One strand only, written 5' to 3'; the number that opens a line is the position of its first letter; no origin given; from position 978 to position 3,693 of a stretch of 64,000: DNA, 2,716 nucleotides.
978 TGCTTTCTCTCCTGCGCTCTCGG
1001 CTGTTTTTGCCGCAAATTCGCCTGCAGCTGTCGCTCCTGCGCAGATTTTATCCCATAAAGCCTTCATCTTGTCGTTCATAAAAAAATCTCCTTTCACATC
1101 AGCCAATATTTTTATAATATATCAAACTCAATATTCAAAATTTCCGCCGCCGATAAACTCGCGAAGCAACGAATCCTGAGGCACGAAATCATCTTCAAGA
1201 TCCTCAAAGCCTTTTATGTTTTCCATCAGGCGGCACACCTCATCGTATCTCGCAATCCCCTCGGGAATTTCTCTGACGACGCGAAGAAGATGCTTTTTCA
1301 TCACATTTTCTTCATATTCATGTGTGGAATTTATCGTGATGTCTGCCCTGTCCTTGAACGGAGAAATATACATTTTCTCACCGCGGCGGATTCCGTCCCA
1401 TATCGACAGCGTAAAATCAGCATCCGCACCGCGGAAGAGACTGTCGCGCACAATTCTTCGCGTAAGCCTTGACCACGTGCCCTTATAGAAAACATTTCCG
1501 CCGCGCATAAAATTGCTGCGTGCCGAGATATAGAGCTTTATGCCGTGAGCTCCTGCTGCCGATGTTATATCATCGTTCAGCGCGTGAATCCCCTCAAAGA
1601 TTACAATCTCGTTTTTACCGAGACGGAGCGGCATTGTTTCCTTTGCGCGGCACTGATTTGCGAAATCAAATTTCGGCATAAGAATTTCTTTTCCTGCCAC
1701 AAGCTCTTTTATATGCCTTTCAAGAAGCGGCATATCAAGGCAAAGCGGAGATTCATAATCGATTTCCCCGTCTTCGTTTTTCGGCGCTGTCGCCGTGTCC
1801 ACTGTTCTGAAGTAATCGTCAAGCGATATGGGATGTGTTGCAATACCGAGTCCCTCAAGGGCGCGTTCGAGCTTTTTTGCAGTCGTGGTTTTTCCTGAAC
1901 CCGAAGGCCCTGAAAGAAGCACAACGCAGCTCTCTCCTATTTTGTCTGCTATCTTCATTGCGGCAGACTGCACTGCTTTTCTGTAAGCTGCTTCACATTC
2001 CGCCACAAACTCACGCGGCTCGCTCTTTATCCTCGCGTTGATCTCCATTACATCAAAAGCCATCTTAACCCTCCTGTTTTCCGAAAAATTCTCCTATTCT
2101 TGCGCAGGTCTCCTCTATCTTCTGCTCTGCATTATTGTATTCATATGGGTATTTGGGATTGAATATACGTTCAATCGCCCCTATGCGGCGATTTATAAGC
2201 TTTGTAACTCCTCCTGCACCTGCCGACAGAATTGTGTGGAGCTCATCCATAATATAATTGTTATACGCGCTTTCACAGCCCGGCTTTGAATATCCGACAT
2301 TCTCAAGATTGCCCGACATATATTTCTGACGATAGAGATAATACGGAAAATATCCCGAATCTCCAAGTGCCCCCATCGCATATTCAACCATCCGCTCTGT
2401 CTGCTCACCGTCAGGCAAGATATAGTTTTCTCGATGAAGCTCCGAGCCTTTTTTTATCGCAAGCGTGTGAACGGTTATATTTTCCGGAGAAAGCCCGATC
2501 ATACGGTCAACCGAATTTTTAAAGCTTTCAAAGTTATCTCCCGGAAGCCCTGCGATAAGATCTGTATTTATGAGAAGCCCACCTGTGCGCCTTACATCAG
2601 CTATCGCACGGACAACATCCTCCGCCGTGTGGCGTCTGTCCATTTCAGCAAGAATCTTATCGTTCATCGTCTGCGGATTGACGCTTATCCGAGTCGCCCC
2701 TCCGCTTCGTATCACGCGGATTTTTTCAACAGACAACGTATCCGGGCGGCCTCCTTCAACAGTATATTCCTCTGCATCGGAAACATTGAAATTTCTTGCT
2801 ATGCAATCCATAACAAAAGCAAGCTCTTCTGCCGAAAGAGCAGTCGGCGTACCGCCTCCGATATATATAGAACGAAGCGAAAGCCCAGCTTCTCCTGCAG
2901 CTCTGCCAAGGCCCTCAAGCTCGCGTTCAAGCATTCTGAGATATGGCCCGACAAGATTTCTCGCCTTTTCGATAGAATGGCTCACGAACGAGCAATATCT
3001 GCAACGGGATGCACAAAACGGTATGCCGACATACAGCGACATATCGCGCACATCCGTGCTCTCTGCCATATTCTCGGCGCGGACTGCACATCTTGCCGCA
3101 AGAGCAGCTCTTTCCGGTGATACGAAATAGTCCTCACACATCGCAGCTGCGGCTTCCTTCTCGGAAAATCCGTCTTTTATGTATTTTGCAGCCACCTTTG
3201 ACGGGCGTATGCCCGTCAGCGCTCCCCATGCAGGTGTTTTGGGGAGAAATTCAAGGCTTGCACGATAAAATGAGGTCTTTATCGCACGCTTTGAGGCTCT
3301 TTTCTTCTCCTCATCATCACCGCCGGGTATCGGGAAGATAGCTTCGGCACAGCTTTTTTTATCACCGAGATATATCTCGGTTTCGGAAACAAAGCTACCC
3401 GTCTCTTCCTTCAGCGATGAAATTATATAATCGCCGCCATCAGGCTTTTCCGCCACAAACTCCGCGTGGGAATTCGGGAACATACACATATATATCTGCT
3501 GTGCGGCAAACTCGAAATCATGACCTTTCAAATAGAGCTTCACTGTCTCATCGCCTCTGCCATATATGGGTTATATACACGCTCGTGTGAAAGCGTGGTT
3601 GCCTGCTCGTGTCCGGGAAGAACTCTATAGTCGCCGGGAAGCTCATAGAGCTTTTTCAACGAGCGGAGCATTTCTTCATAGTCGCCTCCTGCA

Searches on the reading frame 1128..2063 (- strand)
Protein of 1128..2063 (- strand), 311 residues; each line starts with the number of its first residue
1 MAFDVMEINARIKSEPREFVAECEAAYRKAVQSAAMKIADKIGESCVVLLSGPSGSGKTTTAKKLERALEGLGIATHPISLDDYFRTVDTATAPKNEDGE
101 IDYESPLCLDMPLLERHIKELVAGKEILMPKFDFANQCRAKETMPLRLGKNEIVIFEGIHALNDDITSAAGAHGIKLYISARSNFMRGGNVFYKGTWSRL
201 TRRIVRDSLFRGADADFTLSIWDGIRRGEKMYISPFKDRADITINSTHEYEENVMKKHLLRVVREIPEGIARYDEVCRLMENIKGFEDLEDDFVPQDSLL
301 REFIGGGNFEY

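Call 92: search_protein_families(library=pfam, proteins=[window:1128-2063:-], max_evalue=0.00001)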
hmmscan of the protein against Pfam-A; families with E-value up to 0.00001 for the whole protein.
window:1128-2063:- (311 aa): 1 family
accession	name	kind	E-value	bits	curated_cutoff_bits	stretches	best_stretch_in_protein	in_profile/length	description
PF00485.24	PRK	-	1.5e-18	67.7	22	1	49-247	3-190/196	Phosphoribulokinase / Uridine kinase family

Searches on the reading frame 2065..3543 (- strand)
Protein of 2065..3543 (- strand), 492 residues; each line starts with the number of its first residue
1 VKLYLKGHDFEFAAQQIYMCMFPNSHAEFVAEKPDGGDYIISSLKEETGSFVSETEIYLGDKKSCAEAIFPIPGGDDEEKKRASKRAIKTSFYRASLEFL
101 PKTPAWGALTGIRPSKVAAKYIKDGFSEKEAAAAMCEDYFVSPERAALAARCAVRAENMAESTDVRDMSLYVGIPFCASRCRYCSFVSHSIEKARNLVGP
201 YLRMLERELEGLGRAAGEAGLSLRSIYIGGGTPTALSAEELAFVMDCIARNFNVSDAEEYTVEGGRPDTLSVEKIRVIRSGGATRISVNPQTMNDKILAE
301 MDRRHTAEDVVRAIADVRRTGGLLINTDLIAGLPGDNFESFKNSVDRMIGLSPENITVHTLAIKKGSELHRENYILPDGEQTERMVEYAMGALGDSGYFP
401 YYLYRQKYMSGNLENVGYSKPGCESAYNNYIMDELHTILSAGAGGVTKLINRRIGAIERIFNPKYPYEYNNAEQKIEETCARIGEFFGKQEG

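Call 92: search_protein_families(library=pfam, proteins=[window:2065-3543:-], max_evalue=0.00001)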
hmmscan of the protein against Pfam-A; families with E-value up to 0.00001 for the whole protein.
window:2065-3543:- (492 aa): 1 family
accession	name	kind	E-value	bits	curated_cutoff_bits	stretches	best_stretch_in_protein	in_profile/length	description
PF04055.27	Radical_SAM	-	8.2e-23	81.8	29.5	1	174-346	4-164/166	Radical SAM superfamily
